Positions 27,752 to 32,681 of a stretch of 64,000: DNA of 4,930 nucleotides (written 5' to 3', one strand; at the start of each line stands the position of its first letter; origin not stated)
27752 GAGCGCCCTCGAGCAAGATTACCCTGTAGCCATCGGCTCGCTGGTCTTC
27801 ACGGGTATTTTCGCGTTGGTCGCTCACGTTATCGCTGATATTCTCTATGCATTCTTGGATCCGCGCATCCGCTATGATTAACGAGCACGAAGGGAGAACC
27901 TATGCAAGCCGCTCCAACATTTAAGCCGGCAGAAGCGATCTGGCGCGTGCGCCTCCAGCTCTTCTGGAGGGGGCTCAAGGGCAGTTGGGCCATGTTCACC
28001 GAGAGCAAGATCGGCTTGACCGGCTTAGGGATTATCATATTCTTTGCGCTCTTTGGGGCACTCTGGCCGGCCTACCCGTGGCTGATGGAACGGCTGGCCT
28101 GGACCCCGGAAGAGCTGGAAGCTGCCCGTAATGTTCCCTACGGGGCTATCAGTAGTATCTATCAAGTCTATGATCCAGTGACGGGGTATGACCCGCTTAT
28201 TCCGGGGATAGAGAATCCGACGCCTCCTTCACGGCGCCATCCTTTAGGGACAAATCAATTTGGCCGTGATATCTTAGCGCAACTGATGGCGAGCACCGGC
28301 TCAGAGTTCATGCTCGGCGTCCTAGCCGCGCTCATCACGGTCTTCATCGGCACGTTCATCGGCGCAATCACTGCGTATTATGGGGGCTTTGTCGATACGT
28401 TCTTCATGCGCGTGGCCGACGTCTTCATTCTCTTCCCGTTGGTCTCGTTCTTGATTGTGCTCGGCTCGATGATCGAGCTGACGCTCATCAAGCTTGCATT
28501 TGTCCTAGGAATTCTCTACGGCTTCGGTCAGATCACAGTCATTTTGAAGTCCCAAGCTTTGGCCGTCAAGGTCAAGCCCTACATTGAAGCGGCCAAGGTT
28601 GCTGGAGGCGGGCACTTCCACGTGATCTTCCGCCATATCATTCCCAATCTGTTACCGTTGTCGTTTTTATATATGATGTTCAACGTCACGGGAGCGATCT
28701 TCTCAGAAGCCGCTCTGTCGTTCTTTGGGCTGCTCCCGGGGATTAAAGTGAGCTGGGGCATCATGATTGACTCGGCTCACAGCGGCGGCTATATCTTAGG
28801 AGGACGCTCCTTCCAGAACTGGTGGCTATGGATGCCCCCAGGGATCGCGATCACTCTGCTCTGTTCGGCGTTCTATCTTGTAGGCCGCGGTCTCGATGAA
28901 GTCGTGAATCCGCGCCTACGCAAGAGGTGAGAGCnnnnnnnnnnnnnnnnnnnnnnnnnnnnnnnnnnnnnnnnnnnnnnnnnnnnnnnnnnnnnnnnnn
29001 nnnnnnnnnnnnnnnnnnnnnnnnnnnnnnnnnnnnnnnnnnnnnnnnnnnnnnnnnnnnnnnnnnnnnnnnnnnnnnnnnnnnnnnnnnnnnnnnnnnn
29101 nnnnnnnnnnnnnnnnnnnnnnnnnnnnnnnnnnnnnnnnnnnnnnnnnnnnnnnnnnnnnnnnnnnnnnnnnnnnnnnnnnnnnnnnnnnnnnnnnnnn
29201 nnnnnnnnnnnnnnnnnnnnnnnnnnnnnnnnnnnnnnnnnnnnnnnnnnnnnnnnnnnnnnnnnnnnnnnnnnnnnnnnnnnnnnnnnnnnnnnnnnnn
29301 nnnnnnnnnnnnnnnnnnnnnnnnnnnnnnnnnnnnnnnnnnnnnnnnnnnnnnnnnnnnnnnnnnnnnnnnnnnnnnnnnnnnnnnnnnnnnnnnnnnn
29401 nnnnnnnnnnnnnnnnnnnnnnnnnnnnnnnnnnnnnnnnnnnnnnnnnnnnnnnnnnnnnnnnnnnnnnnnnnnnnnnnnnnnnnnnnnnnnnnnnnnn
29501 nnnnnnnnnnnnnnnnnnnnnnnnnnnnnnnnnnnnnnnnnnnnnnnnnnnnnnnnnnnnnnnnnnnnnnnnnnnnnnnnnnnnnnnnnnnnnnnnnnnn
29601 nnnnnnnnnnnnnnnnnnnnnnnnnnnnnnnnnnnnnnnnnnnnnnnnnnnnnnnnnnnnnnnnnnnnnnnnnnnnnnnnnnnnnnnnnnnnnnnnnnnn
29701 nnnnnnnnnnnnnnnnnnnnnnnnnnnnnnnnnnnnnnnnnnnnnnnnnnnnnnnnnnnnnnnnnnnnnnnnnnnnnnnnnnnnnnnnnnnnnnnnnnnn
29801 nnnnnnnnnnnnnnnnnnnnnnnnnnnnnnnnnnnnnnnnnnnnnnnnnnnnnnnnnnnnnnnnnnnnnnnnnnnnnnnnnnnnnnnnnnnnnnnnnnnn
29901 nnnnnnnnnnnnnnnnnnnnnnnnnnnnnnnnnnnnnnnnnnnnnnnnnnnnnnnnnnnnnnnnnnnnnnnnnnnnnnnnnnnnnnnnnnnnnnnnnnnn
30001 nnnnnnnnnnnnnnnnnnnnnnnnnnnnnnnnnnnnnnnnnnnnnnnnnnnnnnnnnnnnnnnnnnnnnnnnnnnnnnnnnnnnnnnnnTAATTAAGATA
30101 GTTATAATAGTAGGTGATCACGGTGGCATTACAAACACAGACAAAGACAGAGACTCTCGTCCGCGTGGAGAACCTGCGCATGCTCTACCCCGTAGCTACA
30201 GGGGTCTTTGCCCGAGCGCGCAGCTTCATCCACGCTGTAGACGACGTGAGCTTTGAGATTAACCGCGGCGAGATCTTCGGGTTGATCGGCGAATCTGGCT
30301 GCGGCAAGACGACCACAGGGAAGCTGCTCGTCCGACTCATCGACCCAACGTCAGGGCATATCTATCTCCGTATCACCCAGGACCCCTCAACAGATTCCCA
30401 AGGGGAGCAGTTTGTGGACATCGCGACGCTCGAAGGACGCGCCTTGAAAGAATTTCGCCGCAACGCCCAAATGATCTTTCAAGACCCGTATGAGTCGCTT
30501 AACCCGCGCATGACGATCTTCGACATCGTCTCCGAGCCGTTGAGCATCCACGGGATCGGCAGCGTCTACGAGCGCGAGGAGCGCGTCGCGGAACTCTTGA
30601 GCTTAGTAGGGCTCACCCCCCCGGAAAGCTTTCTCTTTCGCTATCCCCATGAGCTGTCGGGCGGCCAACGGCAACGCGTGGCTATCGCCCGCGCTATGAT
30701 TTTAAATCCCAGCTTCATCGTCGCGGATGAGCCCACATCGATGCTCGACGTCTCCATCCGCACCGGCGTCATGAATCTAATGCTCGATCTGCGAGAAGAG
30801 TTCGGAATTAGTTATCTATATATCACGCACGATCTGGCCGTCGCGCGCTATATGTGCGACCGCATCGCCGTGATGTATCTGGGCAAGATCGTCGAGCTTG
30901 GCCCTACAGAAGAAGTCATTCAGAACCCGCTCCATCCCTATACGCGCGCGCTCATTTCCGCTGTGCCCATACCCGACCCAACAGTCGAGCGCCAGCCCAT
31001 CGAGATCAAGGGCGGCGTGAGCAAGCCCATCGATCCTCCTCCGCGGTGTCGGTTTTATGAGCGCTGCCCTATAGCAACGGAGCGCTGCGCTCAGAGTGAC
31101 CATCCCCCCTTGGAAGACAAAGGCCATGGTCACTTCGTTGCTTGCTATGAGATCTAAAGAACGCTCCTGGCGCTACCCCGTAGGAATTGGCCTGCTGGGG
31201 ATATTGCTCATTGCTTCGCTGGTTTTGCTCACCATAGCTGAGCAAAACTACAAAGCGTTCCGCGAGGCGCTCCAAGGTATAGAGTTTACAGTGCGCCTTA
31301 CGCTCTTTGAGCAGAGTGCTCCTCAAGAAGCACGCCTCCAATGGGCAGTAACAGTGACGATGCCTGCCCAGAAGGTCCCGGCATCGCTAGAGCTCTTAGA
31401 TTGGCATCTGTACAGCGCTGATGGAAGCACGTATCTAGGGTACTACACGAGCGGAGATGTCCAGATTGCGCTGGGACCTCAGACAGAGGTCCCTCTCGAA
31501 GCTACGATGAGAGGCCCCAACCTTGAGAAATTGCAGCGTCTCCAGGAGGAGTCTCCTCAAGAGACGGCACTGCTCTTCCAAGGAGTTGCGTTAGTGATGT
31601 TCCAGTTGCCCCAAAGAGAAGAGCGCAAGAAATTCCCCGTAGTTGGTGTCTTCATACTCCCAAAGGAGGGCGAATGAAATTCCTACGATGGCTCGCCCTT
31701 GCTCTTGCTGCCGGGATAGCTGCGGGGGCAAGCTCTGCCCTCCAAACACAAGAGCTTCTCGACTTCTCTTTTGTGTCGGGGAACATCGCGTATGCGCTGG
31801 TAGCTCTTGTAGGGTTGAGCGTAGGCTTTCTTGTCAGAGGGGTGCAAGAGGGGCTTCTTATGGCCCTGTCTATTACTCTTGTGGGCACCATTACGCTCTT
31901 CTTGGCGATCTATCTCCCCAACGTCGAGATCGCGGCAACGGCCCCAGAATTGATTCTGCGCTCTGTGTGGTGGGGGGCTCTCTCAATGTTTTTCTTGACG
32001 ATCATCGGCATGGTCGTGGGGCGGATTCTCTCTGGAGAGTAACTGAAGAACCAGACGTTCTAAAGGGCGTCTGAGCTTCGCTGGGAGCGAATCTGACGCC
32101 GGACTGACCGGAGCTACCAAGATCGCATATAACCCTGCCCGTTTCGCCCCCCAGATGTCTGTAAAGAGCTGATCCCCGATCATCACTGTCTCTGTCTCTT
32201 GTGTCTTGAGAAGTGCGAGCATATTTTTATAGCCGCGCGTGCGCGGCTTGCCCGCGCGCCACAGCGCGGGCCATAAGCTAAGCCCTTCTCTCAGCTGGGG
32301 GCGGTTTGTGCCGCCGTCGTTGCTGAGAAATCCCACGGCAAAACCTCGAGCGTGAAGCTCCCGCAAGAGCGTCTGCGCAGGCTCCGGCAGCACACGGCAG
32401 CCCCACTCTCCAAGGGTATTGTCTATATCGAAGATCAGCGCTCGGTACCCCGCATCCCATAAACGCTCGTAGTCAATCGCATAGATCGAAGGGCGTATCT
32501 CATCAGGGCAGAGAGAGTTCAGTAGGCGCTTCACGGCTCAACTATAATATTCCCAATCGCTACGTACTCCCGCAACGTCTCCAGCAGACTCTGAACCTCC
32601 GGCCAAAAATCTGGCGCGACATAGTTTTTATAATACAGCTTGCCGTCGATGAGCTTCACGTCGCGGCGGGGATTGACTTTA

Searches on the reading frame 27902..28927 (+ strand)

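Call 17: search_protein_families(library=pfam, proteins=[window:27902-28927:+], max_evalue=0.001)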
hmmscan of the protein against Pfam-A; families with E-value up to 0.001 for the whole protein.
window:27902-28927:+ (342 aa): 1 family
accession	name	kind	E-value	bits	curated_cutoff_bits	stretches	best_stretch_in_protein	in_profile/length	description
PF00528.27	BPD_transp_1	-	2.9e-20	73.2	26.4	1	150-341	1-184/184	Binding-protein-dependent transport system inner membrane component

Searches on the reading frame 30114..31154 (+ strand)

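Call 4: search_protein_families(library=pfam, proteins=[window:30114-31154:+], max_evalue=1)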
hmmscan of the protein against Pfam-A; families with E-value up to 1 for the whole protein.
window:30114-31154:+ (347 aa): 5 families
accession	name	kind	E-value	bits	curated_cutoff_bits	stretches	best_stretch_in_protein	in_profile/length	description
PF00005.33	ABC_tran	-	1.4e-32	113.6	25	1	43-209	2-137/137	ABC transporter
PF08352.17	oligo_HPY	-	6.7e-19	68.5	27.1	1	260-325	1-65/65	Oligopeptide/dipeptide transporter, C-terminal region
PF13401.12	AAA_22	-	0.0033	18.2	27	1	57-109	10-60/130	AAA domain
PF13304.12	AAA_21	-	0.044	14.3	27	0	54-85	1-26/304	AAA domain, putative AbiEii toxin, Type IV TA system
PF13245.12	AAA_19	-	0.22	12.2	25.1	1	53-213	12-104/134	AAA domain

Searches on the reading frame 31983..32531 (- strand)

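Call 17: search_protein_families(library=pfam, proteins=[window:31983-32531:-], max_evalue=0.001)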
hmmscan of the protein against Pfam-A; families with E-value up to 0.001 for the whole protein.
window:31983-32531:- (182 aa): 4 families
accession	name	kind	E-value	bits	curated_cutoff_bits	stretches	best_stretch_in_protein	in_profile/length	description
PF13242.12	Hydrolase_like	-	2.1e-10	40.8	22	1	93-140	2-49/75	HAD-hyrolase-like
PF00702.32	Hydrolase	-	5e-09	37.3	26.4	1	51-133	102-191/191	haloacid dehalogenase-like hydrolase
PF13419.12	HAD_2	-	3.4e-08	34.3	23.8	1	94-139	134-178/178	Haloacid dehalogenase-like hydrolase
PF09419.16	PGP_phosphatase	-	5.2e-06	26.6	20.4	0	111-139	135-163/168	Mitochondrial PGP phosphatase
